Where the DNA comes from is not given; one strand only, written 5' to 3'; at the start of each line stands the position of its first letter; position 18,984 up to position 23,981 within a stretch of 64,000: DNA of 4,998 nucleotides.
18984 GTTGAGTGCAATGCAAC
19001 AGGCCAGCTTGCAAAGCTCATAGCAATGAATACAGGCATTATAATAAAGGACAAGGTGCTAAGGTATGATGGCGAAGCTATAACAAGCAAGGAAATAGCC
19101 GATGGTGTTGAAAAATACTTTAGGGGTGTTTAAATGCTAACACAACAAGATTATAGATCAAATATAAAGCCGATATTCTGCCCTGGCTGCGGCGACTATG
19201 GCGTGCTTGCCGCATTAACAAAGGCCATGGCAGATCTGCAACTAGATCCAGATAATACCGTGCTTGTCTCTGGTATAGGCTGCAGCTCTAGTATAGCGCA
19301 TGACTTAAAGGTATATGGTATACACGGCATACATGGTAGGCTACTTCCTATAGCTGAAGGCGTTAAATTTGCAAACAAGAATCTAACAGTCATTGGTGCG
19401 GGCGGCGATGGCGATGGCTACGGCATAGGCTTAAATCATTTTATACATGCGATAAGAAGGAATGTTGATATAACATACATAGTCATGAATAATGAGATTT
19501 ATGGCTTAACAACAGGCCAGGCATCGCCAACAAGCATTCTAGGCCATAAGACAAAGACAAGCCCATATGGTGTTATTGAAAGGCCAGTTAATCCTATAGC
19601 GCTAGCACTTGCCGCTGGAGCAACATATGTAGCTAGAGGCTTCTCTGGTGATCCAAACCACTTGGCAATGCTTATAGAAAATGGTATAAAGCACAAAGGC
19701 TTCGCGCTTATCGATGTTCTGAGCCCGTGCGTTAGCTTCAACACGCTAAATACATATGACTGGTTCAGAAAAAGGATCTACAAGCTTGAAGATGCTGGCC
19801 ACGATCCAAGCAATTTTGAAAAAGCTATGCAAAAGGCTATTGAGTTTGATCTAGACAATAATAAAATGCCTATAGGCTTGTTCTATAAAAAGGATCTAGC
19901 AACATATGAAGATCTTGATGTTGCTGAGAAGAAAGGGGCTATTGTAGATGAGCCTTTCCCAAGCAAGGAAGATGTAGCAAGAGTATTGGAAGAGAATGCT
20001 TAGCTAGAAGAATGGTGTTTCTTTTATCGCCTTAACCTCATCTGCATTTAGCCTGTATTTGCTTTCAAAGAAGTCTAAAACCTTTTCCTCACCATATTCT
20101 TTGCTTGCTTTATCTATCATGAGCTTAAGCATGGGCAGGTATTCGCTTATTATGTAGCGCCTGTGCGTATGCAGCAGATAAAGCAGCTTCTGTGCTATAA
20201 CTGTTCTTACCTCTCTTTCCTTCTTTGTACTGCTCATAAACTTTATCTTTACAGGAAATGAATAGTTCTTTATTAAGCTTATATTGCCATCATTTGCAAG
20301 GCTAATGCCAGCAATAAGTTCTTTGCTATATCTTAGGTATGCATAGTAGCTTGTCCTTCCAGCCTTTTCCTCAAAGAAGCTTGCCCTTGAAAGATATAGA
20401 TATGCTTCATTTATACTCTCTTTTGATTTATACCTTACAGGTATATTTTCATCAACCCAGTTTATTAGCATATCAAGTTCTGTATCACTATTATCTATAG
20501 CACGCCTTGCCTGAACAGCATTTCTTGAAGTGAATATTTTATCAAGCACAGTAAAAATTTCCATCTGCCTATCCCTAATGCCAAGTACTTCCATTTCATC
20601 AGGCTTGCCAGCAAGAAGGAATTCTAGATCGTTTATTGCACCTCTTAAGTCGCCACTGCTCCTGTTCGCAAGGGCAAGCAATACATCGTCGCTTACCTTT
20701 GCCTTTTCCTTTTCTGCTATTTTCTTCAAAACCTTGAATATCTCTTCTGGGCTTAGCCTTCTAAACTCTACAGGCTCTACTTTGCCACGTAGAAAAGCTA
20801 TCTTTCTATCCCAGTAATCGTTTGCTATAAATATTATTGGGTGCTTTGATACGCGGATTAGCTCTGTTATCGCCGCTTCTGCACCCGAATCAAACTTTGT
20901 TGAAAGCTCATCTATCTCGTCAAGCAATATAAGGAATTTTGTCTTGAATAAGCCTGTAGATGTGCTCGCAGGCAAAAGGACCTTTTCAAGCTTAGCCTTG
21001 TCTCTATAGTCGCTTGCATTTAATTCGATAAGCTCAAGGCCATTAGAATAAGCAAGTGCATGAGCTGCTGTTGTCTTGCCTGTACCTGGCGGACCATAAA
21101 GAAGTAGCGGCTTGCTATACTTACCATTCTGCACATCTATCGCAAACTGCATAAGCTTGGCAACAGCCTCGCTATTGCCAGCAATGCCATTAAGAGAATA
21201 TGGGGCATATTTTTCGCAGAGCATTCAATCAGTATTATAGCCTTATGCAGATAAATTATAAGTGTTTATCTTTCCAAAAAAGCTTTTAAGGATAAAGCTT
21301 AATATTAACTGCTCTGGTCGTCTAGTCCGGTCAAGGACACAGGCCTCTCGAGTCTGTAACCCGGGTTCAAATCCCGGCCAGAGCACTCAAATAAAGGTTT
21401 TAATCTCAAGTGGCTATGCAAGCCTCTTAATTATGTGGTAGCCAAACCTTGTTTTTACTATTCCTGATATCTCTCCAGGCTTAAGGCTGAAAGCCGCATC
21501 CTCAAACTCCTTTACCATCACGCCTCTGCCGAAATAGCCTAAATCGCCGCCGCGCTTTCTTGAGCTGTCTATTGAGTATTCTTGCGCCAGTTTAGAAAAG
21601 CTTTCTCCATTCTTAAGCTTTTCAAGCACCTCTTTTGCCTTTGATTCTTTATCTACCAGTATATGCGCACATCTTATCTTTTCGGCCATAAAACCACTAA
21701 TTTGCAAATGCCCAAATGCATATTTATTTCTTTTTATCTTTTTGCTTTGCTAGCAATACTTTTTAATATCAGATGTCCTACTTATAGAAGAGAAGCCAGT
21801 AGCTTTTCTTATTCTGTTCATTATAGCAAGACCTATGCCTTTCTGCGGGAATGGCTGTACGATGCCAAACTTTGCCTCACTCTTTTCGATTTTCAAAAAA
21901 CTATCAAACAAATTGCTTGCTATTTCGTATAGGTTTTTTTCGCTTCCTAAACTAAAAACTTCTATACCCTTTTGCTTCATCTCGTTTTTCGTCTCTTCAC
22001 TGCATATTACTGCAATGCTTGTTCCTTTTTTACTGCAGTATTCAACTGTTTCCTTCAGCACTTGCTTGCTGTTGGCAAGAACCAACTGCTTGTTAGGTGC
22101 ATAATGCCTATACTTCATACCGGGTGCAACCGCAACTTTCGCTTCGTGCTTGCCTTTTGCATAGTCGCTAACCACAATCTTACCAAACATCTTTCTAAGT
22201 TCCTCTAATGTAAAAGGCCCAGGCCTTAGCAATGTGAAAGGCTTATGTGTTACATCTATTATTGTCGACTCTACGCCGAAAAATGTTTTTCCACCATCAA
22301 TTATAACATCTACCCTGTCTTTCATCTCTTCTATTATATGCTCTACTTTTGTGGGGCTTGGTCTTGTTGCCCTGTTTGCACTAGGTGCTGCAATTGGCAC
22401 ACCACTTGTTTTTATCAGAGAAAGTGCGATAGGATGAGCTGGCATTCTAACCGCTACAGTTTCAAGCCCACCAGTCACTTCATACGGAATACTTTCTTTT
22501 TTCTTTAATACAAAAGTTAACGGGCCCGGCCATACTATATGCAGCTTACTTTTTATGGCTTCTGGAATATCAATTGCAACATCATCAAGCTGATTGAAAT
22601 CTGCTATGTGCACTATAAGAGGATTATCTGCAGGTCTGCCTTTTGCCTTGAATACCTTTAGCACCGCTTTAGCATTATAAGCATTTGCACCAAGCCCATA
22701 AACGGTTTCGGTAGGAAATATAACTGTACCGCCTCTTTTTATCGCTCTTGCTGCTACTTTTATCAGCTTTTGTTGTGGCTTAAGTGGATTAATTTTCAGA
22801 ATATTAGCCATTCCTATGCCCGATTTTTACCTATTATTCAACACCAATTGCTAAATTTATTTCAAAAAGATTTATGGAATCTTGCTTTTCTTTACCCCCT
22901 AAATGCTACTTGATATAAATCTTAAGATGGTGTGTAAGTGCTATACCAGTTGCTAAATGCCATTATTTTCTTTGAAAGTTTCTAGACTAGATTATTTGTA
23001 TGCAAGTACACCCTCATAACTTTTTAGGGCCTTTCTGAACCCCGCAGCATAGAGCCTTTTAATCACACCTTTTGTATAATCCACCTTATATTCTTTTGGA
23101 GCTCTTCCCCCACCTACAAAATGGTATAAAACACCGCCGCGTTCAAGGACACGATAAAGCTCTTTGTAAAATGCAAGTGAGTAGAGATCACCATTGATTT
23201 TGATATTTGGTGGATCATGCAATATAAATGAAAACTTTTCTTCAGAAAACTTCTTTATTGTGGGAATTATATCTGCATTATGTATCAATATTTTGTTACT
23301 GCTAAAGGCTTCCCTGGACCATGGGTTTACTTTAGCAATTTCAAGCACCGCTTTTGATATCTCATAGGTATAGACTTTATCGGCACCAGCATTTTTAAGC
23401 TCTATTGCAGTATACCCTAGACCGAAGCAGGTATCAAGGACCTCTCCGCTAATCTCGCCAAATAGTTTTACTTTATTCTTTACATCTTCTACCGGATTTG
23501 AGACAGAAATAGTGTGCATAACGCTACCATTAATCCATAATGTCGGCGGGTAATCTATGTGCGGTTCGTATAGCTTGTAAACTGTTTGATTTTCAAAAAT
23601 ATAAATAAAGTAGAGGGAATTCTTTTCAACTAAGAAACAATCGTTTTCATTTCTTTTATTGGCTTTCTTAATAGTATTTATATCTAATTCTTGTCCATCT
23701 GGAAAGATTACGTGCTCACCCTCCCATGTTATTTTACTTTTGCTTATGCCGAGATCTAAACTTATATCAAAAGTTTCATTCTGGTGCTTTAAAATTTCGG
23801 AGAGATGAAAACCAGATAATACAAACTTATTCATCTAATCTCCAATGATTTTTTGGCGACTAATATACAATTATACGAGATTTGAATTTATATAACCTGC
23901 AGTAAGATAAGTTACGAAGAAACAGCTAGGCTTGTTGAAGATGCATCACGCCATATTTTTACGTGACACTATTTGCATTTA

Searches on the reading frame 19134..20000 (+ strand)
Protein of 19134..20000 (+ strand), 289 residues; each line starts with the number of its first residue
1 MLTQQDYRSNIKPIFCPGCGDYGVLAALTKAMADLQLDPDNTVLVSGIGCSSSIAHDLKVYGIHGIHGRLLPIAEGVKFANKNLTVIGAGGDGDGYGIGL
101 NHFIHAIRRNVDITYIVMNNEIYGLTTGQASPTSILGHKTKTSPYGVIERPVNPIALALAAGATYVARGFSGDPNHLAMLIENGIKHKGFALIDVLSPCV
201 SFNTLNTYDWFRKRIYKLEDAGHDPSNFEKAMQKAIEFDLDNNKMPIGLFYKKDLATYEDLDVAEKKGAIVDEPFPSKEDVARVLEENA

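Call 94: search_protein_families(library=pfam, proteins=[window:19134-20000:+], max_evalue=0.0001)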
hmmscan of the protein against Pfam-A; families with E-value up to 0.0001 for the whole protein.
window:19134-20000:+ (289 aa): 2 families
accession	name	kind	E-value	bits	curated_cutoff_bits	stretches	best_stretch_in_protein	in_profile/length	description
PF02775.26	TPP_enzyme_C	-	1.1e-30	106.9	21.9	1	59-195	23-151/151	Thiamine pyrophosphate enzyme, C-terminal TPP binding domain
PF12367.13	PFO_beta_C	-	3.7e-22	78.6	24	1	199-260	1-59/66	Pyruvate ferredoxin oxidoreductase beta subunit C terminal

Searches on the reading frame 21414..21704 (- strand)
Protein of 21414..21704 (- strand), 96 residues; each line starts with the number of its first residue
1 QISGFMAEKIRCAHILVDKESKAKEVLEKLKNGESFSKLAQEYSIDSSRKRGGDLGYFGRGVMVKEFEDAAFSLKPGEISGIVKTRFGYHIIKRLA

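Call 94: search_protein_families(library=pfam, proteins=[window:21414-21704:-], max_evalue=0.0001)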
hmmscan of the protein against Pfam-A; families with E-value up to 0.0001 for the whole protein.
window:21414-21704:- (96 aa): 3 families
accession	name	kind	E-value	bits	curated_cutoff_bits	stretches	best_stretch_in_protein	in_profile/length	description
PF13616.12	Rotamase_3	-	4.8e-28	98.5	22.5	1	19-93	36-111/116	PPIC-type PPIASE domain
PF00639.27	Rotamase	-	2.3e-25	89.8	21.7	1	20-94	19-95/97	PPIC-type PPIASE domain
PF13145.12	Rotamase_2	-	4.9e-10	40.7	27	1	14-93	26-104/121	PPIC-type PPIASE domain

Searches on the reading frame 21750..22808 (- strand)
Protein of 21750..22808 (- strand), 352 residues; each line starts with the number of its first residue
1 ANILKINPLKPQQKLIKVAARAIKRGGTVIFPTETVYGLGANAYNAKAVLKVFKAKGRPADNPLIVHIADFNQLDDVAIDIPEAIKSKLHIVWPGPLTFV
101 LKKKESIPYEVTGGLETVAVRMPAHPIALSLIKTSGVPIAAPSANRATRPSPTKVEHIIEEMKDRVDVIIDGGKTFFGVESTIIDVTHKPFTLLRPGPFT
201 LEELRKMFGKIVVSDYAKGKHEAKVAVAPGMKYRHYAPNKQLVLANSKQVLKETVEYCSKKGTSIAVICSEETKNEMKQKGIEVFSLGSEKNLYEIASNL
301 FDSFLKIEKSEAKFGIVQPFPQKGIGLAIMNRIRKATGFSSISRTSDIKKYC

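Call 94: search_protein_families(library=pfam, proteins=[window:21750-22808:-], max_evalue=0.0001)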
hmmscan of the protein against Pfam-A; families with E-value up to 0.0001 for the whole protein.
window:21750-22808:- (352 aa): 2 families
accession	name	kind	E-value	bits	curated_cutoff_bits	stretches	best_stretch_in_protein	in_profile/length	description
PF01300.24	Sua5_yciO_yrdC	-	1.4e-60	204.3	25.1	1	22-197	2-178/178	Telomere recombination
PF03481.19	Sua5_C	-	8.9e-31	107.7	22.9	1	200-338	2-136/136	Threonylcarbamoyl-AMP synthase, C-terminal domain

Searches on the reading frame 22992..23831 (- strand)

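Call 94: search_protein_families(library=pfam, proteins=[window:22992-23831:-], max_evalue=0.0001)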
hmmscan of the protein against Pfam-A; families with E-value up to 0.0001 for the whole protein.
window:22992-23831:- (279 aa): 1 family
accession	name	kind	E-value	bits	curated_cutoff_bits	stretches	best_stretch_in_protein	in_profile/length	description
PF13649.12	Methyltransf_25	-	8.1e-05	23.7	27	0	131-233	1-97/97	Methyltransferase domain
